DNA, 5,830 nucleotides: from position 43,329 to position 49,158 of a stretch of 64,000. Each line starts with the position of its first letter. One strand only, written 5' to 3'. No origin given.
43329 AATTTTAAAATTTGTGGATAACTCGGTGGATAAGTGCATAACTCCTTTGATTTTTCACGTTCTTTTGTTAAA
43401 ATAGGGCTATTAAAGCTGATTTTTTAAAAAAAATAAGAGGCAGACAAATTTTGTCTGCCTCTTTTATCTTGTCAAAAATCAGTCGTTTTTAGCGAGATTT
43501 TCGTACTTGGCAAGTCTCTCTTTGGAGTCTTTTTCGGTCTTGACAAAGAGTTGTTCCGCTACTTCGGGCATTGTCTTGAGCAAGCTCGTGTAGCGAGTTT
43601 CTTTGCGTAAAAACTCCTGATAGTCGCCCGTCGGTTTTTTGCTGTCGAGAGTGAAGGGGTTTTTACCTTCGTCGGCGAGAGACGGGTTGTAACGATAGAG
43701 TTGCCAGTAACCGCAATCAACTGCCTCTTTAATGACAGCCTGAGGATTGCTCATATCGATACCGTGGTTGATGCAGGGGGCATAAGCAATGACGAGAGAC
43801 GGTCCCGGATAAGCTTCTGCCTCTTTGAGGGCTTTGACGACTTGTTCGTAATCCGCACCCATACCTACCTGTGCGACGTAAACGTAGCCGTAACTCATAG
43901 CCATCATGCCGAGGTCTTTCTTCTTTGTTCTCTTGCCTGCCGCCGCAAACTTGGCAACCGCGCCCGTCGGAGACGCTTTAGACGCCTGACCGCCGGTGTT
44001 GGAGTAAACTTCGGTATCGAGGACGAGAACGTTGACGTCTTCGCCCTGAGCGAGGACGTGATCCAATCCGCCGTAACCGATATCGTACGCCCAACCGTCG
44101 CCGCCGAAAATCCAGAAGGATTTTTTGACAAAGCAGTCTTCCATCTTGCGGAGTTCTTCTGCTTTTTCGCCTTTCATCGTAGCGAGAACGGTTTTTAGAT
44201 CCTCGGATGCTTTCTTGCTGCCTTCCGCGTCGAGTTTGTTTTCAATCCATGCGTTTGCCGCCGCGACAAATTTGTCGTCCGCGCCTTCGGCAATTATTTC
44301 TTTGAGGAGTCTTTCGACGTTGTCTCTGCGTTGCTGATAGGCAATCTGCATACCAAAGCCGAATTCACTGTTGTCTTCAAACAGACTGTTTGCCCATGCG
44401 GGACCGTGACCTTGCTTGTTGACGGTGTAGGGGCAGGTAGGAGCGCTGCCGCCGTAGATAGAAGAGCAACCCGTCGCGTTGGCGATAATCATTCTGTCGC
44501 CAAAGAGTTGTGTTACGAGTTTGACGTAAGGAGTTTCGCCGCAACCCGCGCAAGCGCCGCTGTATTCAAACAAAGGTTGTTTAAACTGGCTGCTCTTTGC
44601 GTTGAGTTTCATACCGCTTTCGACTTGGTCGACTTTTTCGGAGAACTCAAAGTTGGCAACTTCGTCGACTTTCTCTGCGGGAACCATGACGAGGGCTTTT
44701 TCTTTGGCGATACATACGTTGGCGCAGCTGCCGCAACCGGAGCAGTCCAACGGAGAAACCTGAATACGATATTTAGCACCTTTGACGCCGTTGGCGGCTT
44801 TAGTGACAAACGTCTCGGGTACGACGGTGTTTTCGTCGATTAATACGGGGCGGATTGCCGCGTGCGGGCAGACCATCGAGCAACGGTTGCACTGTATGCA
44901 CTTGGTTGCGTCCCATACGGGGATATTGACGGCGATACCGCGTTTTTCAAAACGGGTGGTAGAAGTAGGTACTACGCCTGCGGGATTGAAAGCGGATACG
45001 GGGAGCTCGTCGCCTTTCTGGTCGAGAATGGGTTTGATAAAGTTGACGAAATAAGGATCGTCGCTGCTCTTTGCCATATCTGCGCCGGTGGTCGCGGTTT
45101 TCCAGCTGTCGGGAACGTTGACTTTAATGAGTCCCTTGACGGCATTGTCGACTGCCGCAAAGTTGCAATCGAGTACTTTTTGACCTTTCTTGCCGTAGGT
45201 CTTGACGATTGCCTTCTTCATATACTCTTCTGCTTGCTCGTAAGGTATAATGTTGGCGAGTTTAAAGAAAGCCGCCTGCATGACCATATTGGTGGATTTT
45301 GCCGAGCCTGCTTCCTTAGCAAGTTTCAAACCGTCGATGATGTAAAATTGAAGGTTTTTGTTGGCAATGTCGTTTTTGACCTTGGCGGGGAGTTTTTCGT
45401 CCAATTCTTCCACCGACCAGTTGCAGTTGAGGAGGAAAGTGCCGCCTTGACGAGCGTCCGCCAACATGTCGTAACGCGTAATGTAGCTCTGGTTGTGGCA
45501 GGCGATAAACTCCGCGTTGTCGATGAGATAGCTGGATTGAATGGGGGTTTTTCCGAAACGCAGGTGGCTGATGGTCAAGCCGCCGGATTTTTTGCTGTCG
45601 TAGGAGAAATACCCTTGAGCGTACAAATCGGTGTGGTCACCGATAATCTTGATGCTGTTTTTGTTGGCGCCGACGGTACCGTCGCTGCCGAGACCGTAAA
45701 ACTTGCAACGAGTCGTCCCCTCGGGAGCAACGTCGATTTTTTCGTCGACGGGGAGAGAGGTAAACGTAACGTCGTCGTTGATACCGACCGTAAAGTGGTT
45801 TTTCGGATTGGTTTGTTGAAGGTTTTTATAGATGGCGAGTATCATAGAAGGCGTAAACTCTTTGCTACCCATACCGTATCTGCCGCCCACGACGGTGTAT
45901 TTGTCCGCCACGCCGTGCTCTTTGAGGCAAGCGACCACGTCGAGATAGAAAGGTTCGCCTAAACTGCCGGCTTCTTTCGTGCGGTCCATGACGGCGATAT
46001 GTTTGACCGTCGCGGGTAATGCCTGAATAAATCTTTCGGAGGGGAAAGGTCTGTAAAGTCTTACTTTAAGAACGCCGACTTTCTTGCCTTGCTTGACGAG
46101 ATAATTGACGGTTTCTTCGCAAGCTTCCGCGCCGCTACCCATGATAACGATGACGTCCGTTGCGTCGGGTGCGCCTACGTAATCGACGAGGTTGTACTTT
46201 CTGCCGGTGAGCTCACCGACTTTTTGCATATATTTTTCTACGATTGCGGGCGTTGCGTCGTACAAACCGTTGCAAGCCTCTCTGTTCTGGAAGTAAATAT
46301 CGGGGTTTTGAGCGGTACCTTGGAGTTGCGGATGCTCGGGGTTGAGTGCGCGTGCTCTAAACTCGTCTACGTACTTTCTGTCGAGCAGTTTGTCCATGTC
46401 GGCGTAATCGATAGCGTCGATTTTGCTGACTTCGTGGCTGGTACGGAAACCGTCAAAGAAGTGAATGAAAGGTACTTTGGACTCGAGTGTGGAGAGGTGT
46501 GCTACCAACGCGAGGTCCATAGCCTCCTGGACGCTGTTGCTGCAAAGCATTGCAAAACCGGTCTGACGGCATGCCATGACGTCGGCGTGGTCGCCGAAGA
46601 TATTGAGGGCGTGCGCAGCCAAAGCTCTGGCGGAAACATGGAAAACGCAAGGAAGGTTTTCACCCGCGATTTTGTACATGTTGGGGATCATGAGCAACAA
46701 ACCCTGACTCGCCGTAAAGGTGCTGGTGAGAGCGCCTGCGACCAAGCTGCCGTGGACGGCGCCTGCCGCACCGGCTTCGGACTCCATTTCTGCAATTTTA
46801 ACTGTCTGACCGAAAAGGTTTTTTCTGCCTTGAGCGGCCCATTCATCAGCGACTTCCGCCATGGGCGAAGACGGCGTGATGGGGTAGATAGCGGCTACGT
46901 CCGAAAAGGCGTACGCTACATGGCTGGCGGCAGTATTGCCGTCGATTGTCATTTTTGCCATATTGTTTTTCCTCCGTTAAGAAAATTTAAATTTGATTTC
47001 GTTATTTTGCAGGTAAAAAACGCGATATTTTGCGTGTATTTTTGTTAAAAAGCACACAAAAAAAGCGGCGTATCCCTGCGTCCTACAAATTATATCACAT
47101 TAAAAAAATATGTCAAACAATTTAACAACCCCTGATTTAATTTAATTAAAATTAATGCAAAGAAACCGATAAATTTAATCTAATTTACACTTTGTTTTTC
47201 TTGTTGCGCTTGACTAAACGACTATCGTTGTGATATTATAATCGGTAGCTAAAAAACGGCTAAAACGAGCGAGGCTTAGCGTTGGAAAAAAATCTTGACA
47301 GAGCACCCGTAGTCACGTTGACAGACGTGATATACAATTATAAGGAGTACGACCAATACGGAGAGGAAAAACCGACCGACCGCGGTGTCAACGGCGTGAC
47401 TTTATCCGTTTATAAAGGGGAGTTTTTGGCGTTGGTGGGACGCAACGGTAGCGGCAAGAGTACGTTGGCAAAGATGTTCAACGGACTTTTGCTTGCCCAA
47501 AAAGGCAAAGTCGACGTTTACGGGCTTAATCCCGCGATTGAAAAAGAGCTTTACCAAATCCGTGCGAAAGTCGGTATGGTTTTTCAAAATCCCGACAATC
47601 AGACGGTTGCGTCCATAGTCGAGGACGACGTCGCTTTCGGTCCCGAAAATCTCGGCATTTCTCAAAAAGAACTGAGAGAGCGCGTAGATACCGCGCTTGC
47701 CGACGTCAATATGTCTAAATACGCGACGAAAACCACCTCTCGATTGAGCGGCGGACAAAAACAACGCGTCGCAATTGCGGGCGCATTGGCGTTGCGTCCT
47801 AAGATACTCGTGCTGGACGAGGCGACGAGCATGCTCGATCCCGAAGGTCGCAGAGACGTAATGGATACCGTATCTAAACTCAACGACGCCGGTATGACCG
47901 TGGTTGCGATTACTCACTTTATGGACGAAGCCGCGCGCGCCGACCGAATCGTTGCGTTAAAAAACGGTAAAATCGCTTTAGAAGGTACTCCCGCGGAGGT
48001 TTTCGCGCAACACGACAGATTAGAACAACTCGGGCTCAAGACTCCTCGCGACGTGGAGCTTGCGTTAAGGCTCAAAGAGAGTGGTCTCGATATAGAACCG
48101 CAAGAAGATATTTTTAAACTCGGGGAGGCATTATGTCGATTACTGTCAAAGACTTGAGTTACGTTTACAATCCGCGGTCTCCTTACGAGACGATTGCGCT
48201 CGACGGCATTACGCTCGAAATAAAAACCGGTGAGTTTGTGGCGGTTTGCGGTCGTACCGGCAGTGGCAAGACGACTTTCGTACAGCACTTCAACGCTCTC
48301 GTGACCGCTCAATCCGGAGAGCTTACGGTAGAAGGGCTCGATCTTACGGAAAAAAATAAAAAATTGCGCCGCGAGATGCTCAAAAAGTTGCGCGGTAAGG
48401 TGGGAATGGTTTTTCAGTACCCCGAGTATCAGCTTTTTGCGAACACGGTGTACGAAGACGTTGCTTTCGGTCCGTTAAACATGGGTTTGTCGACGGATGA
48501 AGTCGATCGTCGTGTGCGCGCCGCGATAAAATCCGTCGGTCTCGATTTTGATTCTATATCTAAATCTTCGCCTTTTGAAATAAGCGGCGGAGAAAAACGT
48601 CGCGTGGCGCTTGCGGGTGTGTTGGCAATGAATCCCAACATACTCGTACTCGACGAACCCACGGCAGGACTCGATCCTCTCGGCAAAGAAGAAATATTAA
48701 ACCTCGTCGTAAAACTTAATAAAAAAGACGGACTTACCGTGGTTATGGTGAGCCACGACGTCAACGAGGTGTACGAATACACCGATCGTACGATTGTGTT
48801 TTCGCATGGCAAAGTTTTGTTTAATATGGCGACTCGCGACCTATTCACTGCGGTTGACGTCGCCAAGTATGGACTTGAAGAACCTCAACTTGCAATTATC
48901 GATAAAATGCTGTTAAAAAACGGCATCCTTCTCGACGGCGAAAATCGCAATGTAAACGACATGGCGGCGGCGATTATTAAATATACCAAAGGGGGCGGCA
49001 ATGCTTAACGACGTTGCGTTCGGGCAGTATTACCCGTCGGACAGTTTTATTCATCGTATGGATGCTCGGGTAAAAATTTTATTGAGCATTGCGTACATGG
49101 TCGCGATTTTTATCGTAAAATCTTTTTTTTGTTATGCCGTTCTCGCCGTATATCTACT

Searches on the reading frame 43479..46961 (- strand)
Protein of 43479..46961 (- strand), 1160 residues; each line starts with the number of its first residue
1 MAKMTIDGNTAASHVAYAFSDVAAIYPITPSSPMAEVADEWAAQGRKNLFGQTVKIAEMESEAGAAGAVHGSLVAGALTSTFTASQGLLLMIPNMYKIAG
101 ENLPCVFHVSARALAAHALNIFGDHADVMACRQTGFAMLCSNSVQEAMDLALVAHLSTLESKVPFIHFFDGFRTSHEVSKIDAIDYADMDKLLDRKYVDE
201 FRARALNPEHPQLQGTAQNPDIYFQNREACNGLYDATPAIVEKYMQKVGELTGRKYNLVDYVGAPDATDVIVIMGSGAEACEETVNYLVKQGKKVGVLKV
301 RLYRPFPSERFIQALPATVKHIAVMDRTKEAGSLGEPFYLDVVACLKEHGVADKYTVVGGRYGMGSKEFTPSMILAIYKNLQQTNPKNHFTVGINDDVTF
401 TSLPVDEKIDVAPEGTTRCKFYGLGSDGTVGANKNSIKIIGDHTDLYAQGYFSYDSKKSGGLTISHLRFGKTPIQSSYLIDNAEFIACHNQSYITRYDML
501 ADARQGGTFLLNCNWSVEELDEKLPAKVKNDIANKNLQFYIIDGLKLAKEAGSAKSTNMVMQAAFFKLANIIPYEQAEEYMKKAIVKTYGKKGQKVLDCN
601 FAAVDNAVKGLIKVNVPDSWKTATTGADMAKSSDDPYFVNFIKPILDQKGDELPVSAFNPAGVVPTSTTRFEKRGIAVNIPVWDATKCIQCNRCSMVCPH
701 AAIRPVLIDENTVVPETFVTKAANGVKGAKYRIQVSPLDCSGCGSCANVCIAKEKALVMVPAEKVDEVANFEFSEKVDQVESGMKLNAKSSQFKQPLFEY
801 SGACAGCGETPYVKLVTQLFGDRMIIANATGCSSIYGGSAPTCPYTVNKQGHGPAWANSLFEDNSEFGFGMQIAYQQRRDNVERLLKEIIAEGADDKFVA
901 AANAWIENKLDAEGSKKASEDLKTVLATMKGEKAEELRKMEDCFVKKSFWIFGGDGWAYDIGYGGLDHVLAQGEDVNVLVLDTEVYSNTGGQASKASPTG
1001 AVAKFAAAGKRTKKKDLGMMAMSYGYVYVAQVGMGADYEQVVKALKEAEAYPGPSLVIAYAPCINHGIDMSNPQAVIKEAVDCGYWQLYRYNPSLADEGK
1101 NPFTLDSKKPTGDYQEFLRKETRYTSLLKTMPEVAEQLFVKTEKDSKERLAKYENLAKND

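Call 11: search_protein_families(library=pfam, proteins=[window:43479-46961:-], max_evalue=0.01)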
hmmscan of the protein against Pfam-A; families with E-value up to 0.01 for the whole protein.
window:43479-46961:- (1160 aa): 15 families
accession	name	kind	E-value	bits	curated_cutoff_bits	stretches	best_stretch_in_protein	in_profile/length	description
PF01855.24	POR_N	-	8.7e-83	278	27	1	14-245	1-230/231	Pyruvate flavodoxin/ferredoxin oxidoreductase, thiamine diP-bdg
PF01558.24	POR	-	7.9e-34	117.7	27.4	1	425-608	1-172/173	Pyruvate ferredoxin/flavodoxin oxidoreductase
PF17147.9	PFOR_II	-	2e-16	60.6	27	1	269-371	3-99/102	Pyruvate:ferredoxin oxidoreductase core domain II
PF10371.14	EKR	-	3.4e-14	52.8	27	1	631-677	8-55/55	Domain of unknown function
PF02775.26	TPP_enzyme_C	-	3.2e-10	40.4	21.9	1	947-1058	47-150/151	Thiamine pyrophosphate enzyme, C-terminal TPP binding domain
PF12838.12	Fer4_7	-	1.4e-07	32.3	27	1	687-750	1-48/52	4Fe-4S dicluster domain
PF13484.11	Fer4_16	-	2.7e-07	31.7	30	1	687-750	1-63/66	4Fe-4S double cluster binding domain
PF00037.32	Fer4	-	3.1e-07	30.4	21.1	1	681-704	1-24/24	4Fe-4S binding domain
PF13237.11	Fer4_10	-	5.5e-07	29.9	25.5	1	682-750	3-52/53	4Fe-4S dicluster domain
PF12837.12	Fer4_6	-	5.9e-07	29.6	25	1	680-703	1-24/24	4Fe-4S binding domain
PF14697.11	Fer4_21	-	3.2e-05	24.4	35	1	684-750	4-51/59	4Fe-4S dicluster domain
PF13187.11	Fer4_9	-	3.6e-05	24.2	27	1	687-751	1-48/52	4Fe-4S dicluster domain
PF12797.12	Fer4_2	-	4.2e-05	23.7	24.5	1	681-699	3-21/22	4Fe-4S binding domain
PF13534.11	Fer4_17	-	0.00012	23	22.2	1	687-751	1-57/61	4Fe-4S dicluster domain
PF13183.11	Fer4_8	-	0.00034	21.5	27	1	685-750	2-64/68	4Fe-4S dicluster domain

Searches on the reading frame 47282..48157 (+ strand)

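Call 11: search_protein_families(library=pfam, proteins=[window:47282-48157:+], max_evalue=0.01)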
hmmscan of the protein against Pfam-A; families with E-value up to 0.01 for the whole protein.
window:47282-48157:+ (291 aa): 8 families
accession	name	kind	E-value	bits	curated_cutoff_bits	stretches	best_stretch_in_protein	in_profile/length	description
PF00005.33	ABC_tran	-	1.5e-32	113.5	25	1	37-183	2-137/137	ABC transporter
PF02463.25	SMC_N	-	1.2e-10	41.7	40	1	46-226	24-211/220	RecF/RecN/SMC N terminal domain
PF13304.12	AAA_21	-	9.7e-07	29.6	27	0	48-69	1-22/304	AAA domain, putative AbiEii toxin, Type IV TA system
PF13401.12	AAA_22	-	3.6e-06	27.7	27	1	47-202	6-109/130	AAA domain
PF13558.12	SbcC_Walker_B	-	0.00059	20.5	27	1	146-197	24-88/90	SbcC/RAD50-like, Walker B motif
PF13555.12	AAA_29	-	0.0015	18.7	27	1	42-74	18-50/61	P-loop containing region of AAA domain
PF13604.12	AAA_30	-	0.0047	17.1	27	0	48-209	20-121/191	AAA domain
PF03029.23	ATP_bind_1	-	0.0081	16.4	27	0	52-96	2-46/240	Conserved hypothetical ATP binding protein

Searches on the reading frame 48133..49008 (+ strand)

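Call 58: search_protein_families(library=pfam, proteins=[window:48133-49008:+], max_evalue=0.00001)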
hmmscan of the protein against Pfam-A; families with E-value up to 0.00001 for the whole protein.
window:48133-49008:+ (291 aa): 3 families
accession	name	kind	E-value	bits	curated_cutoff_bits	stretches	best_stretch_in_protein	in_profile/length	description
PF00005.33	ABC_tran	-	4.8e-29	102.1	25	1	23-178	1-137/137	ABC transporter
PF13304.12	AAA_21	-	3.1e-08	34.5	27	1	131-211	220-301/304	AAA domain, putative AbiEii toxin, Type IV TA system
PF06745.19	ATPase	-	9.9e-06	25.5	26.6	0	30-66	16-52/231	KaiC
